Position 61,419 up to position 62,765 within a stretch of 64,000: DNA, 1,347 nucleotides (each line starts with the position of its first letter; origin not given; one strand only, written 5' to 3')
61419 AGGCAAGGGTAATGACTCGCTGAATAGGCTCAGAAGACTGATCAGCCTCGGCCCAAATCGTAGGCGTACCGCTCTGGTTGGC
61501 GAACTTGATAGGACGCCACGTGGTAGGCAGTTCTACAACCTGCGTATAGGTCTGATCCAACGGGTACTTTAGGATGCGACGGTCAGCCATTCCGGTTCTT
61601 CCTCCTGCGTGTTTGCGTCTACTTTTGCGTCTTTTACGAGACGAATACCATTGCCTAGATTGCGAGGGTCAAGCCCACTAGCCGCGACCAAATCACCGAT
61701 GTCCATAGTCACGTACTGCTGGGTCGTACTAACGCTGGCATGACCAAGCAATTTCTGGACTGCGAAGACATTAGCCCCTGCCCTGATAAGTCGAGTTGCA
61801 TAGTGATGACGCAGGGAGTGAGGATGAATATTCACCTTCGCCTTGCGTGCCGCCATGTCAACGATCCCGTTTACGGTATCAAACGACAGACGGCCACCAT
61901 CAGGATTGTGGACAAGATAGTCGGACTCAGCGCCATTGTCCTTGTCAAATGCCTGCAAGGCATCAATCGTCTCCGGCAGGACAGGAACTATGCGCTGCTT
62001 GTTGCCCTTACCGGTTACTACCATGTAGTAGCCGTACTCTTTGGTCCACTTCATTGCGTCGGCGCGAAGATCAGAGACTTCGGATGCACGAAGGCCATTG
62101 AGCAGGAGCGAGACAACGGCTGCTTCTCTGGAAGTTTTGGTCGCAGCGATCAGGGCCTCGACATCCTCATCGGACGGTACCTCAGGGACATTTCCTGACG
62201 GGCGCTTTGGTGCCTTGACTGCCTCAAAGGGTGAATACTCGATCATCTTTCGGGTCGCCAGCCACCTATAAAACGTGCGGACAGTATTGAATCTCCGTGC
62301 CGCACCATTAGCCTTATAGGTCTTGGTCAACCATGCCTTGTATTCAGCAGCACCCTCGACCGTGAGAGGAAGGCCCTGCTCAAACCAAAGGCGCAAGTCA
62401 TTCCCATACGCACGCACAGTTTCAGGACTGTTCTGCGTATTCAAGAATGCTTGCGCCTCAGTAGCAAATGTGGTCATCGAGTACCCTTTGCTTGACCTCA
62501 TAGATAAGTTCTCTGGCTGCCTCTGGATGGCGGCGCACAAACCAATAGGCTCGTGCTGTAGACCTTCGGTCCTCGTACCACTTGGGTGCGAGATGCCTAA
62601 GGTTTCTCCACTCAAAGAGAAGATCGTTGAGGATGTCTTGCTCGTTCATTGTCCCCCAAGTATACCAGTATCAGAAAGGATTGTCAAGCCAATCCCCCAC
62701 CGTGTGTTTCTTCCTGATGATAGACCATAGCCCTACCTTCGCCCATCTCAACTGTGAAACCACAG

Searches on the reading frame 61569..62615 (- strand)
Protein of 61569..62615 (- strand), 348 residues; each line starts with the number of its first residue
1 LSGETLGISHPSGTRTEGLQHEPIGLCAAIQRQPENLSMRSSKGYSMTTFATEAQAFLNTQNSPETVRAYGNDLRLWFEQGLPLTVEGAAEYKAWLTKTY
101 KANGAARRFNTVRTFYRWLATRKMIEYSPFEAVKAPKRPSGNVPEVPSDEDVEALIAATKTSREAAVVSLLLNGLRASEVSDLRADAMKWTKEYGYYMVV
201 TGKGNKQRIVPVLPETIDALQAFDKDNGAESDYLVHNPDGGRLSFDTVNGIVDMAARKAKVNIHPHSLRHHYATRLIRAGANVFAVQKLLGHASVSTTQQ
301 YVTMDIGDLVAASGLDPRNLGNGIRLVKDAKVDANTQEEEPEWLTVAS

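Call 61: search_protein_families(library=pfam, proteins=[window:61569-62615:-], max_evalue=0.001)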
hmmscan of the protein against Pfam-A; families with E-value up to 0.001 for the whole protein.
window:61569-62615:- (348 aa): 2 families
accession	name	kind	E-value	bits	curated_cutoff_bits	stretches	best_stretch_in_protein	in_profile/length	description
PF00589.27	Phage_integrase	-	1.3e-29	103.6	27.1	1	150-303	6-167/172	Phage integrase family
PF02899.23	Phage_int_SAM_1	-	3.9e-05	24.3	22.3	1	58-123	10-83/83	Phage integrase, N-terminal SAM-like domain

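Call 71: find_encoding_contigs(protein=window:61569-62615:-, flank=10000, max_places=2)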
Protein window:61569-62615:- (348 aa): no gene with exactly this product is on record in the collection.
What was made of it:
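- On DNA glycosyltransferase systems (T-even type and relatives): However, 47 kb of the 111-kb contig lies outside the window, and a look-up to extend it failed (call 71).
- Tried and rejected: Extending the contig beyond the window: the look-up failed (call 71).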
